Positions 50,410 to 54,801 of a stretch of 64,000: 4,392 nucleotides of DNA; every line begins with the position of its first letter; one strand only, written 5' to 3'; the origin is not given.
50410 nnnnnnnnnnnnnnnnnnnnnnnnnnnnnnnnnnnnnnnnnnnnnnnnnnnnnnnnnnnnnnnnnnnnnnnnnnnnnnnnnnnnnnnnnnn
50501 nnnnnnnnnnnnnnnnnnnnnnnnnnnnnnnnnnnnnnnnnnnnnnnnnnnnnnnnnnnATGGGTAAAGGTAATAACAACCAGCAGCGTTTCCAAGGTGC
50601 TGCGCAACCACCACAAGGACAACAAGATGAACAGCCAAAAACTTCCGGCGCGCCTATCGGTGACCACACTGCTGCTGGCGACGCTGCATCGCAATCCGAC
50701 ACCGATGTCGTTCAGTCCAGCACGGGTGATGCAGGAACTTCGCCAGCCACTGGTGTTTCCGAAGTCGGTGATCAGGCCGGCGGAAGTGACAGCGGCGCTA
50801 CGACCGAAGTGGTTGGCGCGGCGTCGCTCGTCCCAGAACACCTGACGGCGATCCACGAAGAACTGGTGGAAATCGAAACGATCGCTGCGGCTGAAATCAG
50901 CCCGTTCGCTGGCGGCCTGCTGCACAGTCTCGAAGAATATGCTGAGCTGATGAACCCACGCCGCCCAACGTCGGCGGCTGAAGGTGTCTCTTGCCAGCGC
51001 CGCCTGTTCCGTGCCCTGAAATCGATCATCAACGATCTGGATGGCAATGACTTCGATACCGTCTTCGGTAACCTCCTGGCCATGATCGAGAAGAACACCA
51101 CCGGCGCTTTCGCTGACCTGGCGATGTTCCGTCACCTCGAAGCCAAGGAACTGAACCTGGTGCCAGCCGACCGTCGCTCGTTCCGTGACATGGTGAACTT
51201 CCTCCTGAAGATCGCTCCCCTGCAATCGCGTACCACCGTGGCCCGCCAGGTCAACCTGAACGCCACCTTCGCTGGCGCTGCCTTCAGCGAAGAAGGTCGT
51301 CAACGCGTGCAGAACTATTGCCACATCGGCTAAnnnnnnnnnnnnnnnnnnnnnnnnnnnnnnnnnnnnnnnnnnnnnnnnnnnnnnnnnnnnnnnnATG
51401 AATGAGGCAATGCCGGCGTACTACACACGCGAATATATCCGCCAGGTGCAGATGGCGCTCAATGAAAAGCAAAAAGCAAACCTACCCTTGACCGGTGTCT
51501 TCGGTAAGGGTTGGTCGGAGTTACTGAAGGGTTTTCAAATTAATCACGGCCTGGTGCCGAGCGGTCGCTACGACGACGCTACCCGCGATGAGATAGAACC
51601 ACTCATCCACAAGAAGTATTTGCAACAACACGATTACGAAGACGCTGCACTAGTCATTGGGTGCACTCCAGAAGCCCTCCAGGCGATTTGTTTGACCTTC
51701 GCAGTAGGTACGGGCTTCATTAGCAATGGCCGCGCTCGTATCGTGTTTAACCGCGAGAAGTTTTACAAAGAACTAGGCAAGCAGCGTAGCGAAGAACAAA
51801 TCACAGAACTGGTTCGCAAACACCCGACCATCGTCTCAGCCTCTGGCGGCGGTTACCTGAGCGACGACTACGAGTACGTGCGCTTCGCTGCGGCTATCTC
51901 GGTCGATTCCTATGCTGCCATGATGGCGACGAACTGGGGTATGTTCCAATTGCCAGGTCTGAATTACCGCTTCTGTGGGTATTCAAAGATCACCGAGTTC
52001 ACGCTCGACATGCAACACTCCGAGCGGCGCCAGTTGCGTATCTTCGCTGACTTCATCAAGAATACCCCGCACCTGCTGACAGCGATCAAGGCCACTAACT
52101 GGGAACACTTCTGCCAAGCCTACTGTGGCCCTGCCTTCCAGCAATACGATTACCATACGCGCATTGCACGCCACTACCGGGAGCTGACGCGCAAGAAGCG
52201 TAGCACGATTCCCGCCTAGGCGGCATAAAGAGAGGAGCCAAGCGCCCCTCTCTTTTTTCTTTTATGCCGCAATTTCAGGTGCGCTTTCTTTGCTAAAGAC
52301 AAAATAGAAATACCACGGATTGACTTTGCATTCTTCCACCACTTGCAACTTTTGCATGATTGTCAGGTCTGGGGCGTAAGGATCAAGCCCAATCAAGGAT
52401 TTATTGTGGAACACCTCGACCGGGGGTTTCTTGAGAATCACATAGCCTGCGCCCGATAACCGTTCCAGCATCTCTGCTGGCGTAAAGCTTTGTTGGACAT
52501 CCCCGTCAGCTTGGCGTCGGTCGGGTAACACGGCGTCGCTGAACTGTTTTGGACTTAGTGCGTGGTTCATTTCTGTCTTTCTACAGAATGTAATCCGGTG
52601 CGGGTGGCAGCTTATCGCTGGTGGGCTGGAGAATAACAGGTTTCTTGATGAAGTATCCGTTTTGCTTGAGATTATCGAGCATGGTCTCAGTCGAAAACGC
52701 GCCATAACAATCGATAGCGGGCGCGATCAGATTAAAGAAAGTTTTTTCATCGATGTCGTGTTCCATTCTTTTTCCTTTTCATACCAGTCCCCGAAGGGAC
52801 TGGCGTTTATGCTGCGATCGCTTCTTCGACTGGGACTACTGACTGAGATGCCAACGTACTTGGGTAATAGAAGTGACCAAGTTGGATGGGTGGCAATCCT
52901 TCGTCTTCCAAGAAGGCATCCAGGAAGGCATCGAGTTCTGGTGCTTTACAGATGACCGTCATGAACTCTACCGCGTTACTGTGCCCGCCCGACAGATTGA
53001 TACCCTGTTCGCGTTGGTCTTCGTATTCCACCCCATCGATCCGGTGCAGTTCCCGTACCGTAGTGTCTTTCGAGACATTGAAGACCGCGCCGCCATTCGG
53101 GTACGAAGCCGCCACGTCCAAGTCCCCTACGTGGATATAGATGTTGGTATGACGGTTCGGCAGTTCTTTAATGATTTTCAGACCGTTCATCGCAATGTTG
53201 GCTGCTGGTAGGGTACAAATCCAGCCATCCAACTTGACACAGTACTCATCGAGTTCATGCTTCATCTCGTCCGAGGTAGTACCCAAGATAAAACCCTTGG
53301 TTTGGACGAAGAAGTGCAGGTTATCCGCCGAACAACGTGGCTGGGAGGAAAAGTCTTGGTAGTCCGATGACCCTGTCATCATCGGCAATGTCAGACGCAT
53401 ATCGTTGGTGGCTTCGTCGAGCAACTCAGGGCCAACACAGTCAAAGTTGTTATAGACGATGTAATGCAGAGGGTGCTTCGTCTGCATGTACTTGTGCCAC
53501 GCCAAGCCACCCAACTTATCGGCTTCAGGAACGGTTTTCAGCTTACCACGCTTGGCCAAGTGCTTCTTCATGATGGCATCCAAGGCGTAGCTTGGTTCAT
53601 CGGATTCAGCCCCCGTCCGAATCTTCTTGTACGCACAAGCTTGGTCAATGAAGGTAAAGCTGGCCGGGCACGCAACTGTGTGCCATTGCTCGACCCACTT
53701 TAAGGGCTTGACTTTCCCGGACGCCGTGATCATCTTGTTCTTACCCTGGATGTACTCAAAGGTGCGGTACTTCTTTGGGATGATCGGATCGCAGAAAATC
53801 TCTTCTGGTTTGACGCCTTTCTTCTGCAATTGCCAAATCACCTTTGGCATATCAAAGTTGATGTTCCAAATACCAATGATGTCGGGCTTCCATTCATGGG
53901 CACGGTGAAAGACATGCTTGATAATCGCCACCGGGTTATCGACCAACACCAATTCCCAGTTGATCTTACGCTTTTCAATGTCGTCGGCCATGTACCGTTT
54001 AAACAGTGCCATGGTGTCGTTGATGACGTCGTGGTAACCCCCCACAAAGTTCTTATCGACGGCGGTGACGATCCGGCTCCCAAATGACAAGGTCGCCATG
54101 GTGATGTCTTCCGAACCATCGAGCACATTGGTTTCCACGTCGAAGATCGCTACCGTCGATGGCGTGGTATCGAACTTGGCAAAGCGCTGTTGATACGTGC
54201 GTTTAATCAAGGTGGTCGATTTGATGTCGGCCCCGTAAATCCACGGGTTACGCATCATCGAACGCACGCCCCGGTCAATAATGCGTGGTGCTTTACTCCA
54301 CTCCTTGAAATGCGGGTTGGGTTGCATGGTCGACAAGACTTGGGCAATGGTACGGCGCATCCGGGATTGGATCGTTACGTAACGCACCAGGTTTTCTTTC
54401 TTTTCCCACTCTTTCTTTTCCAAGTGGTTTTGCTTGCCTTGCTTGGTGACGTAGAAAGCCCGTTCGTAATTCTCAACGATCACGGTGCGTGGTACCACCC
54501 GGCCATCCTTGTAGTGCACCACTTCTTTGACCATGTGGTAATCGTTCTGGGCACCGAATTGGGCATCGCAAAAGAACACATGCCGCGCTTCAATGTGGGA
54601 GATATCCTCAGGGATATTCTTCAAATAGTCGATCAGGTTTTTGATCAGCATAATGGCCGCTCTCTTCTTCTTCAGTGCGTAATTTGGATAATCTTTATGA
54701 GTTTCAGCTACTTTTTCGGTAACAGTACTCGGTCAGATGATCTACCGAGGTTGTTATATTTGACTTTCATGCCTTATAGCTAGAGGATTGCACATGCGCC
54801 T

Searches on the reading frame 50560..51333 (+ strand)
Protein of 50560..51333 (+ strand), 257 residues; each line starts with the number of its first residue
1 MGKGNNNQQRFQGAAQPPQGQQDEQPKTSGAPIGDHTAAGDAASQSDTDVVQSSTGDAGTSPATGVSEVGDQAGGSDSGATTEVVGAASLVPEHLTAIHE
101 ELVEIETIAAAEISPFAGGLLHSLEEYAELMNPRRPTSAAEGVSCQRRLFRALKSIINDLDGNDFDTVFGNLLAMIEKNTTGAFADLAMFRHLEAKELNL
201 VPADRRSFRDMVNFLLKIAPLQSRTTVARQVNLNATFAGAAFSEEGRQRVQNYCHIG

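Call 8: search_protein_families(library=pfam, proteins=[window:50560-51333:+], max_evalue=0.1)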
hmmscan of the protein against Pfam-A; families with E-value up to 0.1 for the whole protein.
window:50560-51333:+ (257 aa): 1 family
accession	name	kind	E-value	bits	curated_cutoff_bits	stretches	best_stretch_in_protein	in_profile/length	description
PF03492.21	Methyltransf_7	-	0.081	12.5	29.8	0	152-177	54-78/335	SAM dependent carboxyl methyltransferase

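Call 9: search_protein_families(library=phrogs, proteins=[window:50560-51333:+], max_evalue=0.001)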
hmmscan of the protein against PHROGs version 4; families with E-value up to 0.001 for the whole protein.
window:50560-51333:+ (257 aa): 2 families
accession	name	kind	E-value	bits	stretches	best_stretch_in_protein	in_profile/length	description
phrog_18957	-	unknown function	6.3e-21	76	1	91-254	62-217/222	-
phrog_7825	-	unknown function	6.3e-05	23.8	1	123-233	44-150/173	-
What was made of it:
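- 50560..51333 (+): Syntenic downstream gene of unknown function, not related to RNA polymerase. phrog_18957 E 6.3e-21 (call 9).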

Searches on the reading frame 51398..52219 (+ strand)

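Call 43: search_protein_families(library=phrogs, proteins=[window:51398-52219:+], max_evalue=0.001)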
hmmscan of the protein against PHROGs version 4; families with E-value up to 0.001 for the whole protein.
window:51398-52219:+ (273 aa): 2 families
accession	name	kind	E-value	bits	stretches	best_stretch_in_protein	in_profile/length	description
phrog_1224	-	head and packaging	1.9e-64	219.6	1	12-269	11-266/438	endolysin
phrog_2860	-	head and packaging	4.6e-42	145.1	1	75-264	3-187/189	endolysin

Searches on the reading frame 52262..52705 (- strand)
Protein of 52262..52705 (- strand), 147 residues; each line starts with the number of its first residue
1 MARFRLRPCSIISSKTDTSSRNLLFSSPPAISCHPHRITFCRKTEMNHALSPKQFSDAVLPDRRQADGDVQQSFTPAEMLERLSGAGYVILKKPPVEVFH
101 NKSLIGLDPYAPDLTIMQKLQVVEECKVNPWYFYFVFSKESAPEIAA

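Call 43: search_protein_families(library=phrogs, proteins=[window:52262-52705:-], max_evalue=0.001)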
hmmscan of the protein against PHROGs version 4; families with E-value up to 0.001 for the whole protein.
window:52262-52705:- (147 aa): 2 families
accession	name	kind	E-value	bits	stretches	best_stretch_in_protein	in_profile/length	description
phrog_2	-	head and packaging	3.8e-05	23.6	1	54-134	67-144/807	terminase large subunit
phrog_32359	-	head and packaging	4.2e-05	24.3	1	100-134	41-75/210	terminase large subunit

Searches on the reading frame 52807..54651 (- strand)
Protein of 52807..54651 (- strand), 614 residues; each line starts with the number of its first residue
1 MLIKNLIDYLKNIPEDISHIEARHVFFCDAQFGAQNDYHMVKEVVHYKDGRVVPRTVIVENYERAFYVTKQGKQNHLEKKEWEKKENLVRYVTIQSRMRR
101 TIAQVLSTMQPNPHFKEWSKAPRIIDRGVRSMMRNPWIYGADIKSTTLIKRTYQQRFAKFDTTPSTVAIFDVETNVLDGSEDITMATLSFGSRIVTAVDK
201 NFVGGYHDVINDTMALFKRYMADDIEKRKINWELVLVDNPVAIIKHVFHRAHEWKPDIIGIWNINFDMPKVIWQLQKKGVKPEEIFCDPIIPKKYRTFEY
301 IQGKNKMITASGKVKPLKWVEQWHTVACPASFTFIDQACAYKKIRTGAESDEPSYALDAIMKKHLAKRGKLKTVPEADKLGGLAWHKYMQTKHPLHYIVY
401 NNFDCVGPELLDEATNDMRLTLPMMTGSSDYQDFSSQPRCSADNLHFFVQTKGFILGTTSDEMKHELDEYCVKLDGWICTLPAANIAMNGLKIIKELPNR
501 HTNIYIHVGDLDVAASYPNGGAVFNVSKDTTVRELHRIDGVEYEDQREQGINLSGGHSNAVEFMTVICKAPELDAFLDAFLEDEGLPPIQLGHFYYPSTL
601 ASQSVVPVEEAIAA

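Call 43: search_protein_families(library=phrogs, proteins=[window:52807-54651:-], max_evalue=0.001)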
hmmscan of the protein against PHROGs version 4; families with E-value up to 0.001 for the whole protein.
window:52807-54651:- (614 aa): 2 families
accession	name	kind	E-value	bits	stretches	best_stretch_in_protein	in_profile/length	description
phrog_3011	-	DNA, RNA and nucleotide metabolism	1.8e-190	635.5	1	13-584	5-568/576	DNA polymerase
phrog_262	-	DNA, RNA and nucleotide metabolism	7.2e-08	32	1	49-426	27-339/856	DNA polymerase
